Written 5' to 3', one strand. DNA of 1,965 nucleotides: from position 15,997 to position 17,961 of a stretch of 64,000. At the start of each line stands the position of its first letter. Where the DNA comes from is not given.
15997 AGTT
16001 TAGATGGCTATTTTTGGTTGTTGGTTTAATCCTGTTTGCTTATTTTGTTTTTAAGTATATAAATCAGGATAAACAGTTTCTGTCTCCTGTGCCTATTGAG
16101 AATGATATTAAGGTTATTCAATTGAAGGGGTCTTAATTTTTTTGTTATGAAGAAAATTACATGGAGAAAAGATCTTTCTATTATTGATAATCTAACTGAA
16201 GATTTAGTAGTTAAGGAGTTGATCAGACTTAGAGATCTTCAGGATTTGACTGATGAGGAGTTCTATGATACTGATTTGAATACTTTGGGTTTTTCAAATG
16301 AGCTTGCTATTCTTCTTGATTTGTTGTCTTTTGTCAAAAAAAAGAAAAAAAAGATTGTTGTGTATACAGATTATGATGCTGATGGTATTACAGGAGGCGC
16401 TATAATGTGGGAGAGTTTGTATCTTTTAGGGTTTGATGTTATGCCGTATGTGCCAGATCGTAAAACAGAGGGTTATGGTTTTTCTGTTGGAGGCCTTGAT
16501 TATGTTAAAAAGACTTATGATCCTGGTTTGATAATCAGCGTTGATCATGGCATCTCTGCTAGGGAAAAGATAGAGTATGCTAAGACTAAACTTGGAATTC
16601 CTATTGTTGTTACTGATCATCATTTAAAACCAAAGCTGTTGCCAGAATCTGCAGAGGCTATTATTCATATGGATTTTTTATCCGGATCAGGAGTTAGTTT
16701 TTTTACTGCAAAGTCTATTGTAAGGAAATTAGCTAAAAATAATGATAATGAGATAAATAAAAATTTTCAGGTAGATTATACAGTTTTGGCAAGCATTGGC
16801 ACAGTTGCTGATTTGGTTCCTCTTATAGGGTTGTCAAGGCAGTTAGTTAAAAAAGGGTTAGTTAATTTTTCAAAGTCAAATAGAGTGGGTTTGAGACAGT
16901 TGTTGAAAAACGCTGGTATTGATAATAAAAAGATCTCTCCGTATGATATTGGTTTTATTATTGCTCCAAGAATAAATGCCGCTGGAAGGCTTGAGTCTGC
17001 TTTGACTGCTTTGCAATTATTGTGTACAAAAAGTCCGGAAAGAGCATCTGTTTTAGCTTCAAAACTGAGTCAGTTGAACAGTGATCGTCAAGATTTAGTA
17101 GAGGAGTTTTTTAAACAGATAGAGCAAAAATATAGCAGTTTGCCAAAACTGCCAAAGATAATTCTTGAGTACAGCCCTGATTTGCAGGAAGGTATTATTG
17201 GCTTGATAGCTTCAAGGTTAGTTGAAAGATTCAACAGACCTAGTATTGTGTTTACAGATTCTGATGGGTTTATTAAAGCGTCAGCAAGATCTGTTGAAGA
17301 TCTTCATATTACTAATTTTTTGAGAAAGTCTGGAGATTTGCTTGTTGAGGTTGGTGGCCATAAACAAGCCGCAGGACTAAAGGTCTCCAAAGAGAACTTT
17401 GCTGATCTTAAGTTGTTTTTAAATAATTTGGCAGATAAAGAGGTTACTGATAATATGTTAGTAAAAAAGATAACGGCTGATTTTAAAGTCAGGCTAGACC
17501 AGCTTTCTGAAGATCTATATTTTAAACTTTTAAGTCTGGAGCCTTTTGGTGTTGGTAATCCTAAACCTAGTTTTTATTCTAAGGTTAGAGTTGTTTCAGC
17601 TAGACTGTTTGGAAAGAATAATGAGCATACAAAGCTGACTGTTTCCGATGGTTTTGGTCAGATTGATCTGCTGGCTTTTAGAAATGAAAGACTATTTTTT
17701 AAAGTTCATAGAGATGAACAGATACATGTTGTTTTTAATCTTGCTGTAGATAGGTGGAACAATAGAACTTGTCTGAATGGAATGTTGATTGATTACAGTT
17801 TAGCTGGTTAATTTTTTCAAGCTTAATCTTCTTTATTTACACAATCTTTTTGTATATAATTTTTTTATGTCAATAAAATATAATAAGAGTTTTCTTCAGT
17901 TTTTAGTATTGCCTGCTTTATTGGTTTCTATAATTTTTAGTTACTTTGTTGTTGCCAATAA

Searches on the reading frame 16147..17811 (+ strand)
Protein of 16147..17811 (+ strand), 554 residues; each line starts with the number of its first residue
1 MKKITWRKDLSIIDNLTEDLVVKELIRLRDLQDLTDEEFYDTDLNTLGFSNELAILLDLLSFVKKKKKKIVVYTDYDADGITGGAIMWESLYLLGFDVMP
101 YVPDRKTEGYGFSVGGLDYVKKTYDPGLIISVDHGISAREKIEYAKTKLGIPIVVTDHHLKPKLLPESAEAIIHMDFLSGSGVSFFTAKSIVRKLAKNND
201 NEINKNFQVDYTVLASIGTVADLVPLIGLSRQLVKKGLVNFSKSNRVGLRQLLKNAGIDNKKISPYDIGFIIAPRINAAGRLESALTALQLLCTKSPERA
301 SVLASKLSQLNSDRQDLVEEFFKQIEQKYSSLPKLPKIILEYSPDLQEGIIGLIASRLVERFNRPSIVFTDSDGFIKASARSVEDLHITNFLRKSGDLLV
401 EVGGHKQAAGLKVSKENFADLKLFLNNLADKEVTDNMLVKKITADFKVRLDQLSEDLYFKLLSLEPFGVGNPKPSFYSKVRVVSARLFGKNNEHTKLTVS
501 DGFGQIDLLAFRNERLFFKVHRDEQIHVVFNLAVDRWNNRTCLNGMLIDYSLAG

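Call 6: search_protein_families(library=pfam, proteins=[window:16147-17811:+], max_evalue=0.01)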
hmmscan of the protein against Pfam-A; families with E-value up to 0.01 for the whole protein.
window:16147-17811:+ (554 aa): 3 families
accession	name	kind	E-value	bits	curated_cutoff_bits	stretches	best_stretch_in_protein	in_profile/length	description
PF17768.7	RecJ_OB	-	1.7e-22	79.9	27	1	445-547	2-105/107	RecJ OB domain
PF01368.27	DHH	-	1.1e-17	65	28.1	1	69-215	1-121/125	DHH family, N-terminal domain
PF02272.25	DHHA1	-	6e-11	43.2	25.9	1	337-427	3-98/102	DHHA1 domain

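Call 7: search_protein_families(library=ncbifam, proteins=[window:16147-17811:+], max_evalue=0.01)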
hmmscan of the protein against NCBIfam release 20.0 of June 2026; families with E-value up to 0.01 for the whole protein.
window:16147-17811:+ (554 aa): 5 families
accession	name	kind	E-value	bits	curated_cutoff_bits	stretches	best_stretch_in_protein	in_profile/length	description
TIGR00644.1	recJ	equivalog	9e-121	403.8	396.9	1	23-542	6-538/546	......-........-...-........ exonuclease RecJ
NF008290.0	PRK11070.1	equivalog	1.1e-73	248.7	900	1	58-543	62-567/577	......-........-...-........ exonuclease RecJ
NF053576.1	RecJ_archaeal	equivalog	2.4e-18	66.2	360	2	65-238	9-169/452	RecJ family nuclease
NF040701.1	RecJ_Meth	equivalog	6.3e-11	41.7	550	1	64-237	4-166/449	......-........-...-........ exonuclease RecJ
NF053575.1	GAN_nuclease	exception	1.9e-06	26.8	850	1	276-429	302-464/467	GINS-associated RecJ family nuclease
